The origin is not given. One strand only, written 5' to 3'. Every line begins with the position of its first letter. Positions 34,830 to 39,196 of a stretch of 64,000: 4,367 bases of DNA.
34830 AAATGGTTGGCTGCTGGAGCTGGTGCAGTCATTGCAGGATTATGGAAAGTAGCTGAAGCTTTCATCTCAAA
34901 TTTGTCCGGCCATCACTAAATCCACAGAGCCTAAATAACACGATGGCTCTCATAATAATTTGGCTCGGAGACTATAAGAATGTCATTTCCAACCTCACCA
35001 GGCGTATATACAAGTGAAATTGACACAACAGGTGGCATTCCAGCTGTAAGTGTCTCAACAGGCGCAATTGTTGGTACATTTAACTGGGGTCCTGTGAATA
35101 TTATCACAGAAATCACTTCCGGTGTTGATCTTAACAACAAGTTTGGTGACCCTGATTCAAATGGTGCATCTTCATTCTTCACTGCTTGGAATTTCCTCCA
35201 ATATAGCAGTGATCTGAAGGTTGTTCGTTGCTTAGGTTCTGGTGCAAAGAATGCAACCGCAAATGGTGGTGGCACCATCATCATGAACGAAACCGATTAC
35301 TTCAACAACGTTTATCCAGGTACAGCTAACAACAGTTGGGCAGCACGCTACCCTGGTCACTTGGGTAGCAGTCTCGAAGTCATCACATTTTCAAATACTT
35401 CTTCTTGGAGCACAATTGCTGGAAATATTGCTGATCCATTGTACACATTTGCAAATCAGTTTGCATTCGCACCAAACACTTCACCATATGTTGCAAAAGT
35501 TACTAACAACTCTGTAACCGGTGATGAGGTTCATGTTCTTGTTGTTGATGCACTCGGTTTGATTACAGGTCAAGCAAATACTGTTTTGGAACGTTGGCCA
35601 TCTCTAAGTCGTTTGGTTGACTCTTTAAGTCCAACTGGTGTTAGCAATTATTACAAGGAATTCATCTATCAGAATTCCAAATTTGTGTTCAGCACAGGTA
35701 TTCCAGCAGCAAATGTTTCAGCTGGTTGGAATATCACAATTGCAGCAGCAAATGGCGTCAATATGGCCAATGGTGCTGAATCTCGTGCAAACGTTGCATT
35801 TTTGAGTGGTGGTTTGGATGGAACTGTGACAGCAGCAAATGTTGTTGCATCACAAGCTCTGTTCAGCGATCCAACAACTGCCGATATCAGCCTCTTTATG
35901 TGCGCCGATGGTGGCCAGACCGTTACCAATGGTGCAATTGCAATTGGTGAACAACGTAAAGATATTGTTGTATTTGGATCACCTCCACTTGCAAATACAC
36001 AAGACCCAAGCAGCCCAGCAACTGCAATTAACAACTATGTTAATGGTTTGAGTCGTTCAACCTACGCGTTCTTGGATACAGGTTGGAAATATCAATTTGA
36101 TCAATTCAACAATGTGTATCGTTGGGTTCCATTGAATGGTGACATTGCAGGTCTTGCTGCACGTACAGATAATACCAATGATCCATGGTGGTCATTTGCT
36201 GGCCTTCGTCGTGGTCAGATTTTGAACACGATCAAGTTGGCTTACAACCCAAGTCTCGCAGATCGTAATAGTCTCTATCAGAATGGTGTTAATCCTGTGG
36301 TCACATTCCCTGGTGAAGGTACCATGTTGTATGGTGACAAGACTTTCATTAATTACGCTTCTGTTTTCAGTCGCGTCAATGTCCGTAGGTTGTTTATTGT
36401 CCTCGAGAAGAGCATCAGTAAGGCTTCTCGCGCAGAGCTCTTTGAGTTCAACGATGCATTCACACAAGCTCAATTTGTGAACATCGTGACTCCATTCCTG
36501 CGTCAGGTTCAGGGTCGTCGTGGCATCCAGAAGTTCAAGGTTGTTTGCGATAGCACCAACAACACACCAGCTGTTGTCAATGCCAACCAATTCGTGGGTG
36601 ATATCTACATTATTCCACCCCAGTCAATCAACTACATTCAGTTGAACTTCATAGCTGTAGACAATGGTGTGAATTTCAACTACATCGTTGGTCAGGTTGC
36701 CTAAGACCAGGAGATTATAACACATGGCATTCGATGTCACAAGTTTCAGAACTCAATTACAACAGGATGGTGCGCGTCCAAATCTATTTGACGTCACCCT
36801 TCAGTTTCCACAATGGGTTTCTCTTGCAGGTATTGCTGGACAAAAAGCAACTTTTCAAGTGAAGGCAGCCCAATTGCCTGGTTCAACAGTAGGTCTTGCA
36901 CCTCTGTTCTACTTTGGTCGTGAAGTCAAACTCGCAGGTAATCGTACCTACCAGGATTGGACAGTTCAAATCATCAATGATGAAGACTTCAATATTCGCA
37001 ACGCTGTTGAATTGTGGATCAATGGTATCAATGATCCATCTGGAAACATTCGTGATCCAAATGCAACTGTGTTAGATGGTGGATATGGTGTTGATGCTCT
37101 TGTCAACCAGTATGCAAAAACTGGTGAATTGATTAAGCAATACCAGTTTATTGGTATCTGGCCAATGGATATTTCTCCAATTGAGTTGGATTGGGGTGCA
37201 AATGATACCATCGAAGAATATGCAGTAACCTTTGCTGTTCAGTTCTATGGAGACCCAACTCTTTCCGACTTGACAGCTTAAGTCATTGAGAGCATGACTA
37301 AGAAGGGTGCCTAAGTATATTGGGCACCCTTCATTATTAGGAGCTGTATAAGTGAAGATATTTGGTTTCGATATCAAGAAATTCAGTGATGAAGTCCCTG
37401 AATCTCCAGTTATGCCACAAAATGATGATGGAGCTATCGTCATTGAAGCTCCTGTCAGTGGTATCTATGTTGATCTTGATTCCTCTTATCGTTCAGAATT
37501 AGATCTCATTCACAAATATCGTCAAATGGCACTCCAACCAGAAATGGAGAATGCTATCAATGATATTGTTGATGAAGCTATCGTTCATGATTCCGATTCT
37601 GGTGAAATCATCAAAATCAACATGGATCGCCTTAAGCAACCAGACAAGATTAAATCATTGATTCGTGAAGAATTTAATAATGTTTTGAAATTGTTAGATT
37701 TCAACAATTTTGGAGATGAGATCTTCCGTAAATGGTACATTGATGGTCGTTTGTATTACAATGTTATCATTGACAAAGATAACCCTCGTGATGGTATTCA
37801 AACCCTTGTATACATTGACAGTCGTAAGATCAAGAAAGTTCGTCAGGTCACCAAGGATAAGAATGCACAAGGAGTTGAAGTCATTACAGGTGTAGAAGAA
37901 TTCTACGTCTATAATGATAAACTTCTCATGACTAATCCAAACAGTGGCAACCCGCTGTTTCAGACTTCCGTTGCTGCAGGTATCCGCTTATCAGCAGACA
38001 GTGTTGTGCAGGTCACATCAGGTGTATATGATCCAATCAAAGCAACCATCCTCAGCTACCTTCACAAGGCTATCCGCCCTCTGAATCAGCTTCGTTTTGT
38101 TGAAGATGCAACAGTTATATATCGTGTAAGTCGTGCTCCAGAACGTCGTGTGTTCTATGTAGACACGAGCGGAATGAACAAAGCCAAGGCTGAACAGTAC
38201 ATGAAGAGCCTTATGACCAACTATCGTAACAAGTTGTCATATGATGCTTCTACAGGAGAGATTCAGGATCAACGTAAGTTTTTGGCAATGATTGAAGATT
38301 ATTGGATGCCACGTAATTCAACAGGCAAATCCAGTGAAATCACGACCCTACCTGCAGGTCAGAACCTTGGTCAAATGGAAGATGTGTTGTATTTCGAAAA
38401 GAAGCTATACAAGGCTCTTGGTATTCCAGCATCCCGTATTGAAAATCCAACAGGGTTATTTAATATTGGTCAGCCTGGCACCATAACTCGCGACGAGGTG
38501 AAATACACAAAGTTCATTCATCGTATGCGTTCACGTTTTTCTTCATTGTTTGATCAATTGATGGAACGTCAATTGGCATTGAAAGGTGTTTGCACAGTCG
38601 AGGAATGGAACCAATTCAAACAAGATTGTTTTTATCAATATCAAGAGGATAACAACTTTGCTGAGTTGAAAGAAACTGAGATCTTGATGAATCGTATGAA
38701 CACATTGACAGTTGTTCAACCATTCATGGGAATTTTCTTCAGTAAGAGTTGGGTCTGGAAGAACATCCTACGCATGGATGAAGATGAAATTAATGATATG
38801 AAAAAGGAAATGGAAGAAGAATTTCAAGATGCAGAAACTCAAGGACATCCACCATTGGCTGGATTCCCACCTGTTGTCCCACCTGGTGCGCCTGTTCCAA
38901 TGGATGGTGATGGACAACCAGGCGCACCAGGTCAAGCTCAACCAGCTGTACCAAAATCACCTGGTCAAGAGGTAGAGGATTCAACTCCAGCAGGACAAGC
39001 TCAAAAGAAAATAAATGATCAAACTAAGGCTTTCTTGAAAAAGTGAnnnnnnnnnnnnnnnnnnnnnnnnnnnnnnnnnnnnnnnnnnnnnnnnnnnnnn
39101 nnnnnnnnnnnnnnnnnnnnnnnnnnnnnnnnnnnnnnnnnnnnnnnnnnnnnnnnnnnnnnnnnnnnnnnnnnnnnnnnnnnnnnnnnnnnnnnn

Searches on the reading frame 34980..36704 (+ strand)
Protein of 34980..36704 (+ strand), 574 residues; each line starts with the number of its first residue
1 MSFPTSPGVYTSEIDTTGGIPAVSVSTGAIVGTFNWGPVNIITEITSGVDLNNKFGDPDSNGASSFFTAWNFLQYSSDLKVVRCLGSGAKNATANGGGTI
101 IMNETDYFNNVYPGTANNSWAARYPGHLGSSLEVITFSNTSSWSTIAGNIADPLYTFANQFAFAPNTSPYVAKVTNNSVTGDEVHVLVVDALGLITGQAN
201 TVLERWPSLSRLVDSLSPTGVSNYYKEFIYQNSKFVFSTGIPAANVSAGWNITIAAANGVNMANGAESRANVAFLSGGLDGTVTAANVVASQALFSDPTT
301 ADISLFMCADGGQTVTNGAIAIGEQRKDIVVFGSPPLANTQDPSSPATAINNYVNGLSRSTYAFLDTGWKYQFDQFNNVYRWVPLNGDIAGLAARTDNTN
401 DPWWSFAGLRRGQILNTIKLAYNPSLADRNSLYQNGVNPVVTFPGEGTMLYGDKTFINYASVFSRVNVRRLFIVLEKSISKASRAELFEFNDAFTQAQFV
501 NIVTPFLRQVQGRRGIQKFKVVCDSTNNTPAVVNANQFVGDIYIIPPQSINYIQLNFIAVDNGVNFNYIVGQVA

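Call 3: search_protein_families(library=pfam, proteins=[window:34980-36704:+], max_evalue=0.1)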
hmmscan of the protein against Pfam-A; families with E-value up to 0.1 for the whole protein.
window:34980-36704:+ (574 aa): 3 families
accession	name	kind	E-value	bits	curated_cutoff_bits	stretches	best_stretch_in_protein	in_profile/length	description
PF04984.19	Phage_sheath_1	-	2.2e-13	50.8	31.4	1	314-455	38-167/168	Phage tail sheath protein subtilisin-like domain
PF22671.1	Gp18_domIII_N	-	2.3e-12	47.5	27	1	29-83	5-57/58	Tail sheath protein Gp18 domain III N-terminal region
PF17482.7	Phage_sheath_1C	-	1.6e-10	41.4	26.9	1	462-557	5-101/104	Phage tail sheath C-terminal domain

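Call 4: search_protein_families(library=phrogs, proteins=[window:34980-36704:+], max_evalue=0.01)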
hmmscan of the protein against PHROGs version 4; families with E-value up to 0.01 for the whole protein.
window:34980-36704:+ (574 aa): 8 families
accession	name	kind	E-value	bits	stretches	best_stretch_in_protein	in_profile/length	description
phrog_23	-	tail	6.4e-115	385.7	1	5-572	24-475/496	tail sheath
phrog_10581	-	tail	2.2e-33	116.6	1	394-554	734-904/915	tail sheath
phrog_17610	-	tail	5.1e-18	65.3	1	380-560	920-1107/1135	tail sheath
phrog_38392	-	tail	1.2e-16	61.8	1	6-93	7-95/329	tail sheath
phrog_34521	-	tail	3e-08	33.1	1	418-547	808-938/962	tail sheath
phrog_20545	-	tail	9.6e-07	29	1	5-85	22-102/538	tail sheath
phrog_279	-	tail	2.2e-05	24.4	1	20-290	29-221/489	tail sheath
phrog_19666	-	tail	0.0016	17.9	1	299-514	730-941/985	tail sheath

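Call 101: find_related_loci(query=window:34980-36704:+, collection=viral_contigs, flank=5000)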
Query window:34980-36704:+ (574 aa) in viral_contigs; peptide patterns used: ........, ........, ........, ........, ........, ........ (x = any residue, [..] = any of these).
600 stretches matched a pattern (row limit reached: there are more); 600 encode a relative of the query (tblastn E <= 1e-3); the best 80 are kept; 80 distinct loci.
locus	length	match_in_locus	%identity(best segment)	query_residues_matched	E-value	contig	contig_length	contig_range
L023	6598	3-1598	65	38-571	0e+0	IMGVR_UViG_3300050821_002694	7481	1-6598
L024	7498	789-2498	55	4-572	0e+0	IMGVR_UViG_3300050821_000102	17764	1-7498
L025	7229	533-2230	49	1-573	4e-159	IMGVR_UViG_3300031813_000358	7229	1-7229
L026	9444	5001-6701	47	1-572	5e-159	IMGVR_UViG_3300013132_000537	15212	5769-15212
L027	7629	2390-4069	48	1-572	3e-155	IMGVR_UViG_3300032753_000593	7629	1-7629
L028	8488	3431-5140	46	1-572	2e-154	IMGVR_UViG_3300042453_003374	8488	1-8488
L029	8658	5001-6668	45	1-571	4e-153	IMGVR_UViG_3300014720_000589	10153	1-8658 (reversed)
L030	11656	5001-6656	46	1-571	5e-153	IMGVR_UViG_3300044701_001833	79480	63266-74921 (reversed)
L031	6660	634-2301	45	1-571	2e-152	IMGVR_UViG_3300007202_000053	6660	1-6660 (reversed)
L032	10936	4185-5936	48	6-572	4e-151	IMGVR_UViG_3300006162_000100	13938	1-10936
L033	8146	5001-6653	46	1-569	5e-150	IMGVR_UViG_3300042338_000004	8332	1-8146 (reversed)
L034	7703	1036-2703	44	1-569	1e-149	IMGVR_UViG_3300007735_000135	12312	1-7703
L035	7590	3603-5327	47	6-566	1e-149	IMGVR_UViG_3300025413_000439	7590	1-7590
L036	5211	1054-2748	45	1-571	2e-151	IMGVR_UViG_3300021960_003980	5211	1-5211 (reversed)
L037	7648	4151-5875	46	6-566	9e-149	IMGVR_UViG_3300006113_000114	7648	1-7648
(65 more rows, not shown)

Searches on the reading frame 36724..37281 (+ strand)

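Call 3: search_protein_families(library=pfam, proteins=[window:36724-37281:+], max_evalue=0.1)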
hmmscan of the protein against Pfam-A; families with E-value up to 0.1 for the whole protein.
window:36724-37281:+ (185 aa): 1 family
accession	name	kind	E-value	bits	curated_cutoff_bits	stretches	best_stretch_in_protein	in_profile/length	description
PF06841.18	Phage_T4_gp19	-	9.1e-06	26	28.2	1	65-162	39-121/134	T4-like virus tail tube protein gp19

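Call 4: search_protein_families(library=phrogs, proteins=[window:36724-37281:+], max_evalue=0.01)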
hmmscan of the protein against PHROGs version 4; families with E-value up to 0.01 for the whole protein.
window:36724-37281:+ (185 aa): 3 families
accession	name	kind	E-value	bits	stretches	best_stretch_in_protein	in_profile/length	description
phrog_45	-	tail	2.6e-50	172.5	1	1-175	74-252/350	tail tube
phrog_3629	-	tail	2.2e-12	47.8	1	45-172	79-201/313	tail tube protein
phrog_4542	-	tail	2.7e-06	27.9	1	38-169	43-172/214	tail tube protein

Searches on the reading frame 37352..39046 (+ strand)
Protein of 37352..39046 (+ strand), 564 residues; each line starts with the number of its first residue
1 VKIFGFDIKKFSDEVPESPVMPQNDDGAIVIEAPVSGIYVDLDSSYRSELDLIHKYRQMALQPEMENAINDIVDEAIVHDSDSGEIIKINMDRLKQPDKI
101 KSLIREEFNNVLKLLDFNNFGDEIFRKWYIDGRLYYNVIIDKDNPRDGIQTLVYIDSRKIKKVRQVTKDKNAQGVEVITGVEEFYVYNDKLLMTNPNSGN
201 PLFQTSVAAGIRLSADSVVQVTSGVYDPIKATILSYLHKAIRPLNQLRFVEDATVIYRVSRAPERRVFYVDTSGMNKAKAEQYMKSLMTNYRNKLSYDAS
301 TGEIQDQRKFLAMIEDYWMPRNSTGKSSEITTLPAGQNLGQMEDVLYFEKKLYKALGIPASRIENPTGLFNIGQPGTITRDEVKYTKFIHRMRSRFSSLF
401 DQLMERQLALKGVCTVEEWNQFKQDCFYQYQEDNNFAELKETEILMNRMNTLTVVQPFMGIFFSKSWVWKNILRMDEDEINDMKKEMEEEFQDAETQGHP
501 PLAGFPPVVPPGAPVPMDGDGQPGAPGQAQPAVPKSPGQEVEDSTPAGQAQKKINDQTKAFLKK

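Call 3: search_protein_families(library=pfam, proteins=[window:37352-39046:+], max_evalue=0.1)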
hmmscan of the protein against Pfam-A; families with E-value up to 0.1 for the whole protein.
window:37352-39046:+ (564 aa): 1 family
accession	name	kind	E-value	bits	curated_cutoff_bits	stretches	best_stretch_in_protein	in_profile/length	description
PF07230.16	Portal_T4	-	4.3e-161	536.9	22.9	1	51-490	3-433/433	Bacteriophage T4-like portal protein (Gp20)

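Call 4: search_protein_families(library=phrogs, proteins=[window:37352-39046:+], max_evalue=0.01)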
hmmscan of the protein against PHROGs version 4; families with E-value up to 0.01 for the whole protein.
window:37352-39046:+ (564 aa): 3 families
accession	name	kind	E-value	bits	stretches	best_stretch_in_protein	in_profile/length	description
phrog_213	-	head and packaging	1.1e-182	609.4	1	2-496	4-503/528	portal protein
phrog_1497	-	head and packaging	2.6e-06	27.5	0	252-361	273-380/549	portal protein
phrog_19480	-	head and packaging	0.00025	20.4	1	241-361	215-341/737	head morphogenesis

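Call 66: search_dna_similar(query=window:37352-39046:+, collection=phages, mode=protein, max_evalue=1e-20, max_rows=15)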
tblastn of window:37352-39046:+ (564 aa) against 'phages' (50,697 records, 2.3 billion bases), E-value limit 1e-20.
Records with a match: 2481; places in all: 2482; records where one place covers at least 80% of the query: 2332.
Best place of each record, by identity: <60% 2481.
By first word of the organism name: Escherichia 642; Synechococcus 382; Klebsiella 320; Salmonella 198; Vibrio 134; Shigella 89; Aeromonas 80; Acinetobacter 71; Cyanophage 62; Enterobacter 58; and 52 more.
By host as written in the record: - 451; Escherichia coli 271; Klebsiella pneumoniae 109; Synechococcus 107; Synechococcus sp. 41; Escherichia coli O157:H7 35; Salmonella enterica 29; Synechococcus sp. WH7803 28; and 544 more.
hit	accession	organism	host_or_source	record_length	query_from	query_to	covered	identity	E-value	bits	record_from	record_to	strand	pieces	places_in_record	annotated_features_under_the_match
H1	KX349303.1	Cyanophage S-RIM14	Synechococcus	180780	2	497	88%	47.5%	2e-142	461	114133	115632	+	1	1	portal vertex protein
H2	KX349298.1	Cyanophage S-RIM14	Synechococcus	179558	2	497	88%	47.5%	2e-142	461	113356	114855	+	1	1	portal vertex protein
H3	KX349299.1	Cyanophage S-RIM14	Synechococcus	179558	2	497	88%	47.5%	2e-142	461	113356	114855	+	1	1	portal vertex protein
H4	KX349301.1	Cyanophage S-RIM14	Synechococcus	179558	2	497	88%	47.5%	2e-142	461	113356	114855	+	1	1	portal vertex protein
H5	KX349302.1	Cyanophage S-RIM14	Synechococcus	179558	2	497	88%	47.5%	2e-142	461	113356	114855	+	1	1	portal vertex protein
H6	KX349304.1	Cyanophage S-RIM14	Synechococcus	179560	2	497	88%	47.5%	2e-142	461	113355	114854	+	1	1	portal vertex protein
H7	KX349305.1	Cyanophage S-RIM14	Synechococcus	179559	2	497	88%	47.5%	2e-142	461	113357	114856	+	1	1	portal vertex protein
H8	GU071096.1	Synechococcus phage S-ShM2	Synechococcus sp. WH8102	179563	2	497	88%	47.5%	2e-142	461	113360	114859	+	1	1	gp20: portal vertex protein of head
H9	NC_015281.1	Synechococcus phage S-ShM2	Synechococcus sp. WH8102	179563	2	497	88%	47.5%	2e-142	461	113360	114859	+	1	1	gp20: portal protein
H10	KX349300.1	Cyanophage S-RIM14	Synechococcus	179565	2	497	88%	47.5%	2e-142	461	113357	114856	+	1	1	portal vertex protein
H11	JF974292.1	Cyanophage S-SSM2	Synechococcus sp. WH8102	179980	2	497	88%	47.5%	2e-142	461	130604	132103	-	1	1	portal protein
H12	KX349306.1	Cyanophage S-RIM14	Synechococcus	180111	2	497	88%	47.5%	2e-142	461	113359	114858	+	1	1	portal vertex protein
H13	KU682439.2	Stenotrophomonas phage vB_SmaS-DLP_6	Stenotrophomonas maltophilia D1571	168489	1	498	88%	47.2%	5e-147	474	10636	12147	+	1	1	portal vertex of head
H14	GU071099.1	Prochlorococcus phage P-RSM4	Prochlorococcus sp. MIT9303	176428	2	490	87%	47.1%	4e-142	459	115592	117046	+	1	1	gp20: portal vertex protein of head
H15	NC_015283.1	Prochlorococcus phage P-RSM4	Prochlorococcus sp. MIT9303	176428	2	490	87%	47.1%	4e-142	459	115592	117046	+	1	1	gp20: portal protein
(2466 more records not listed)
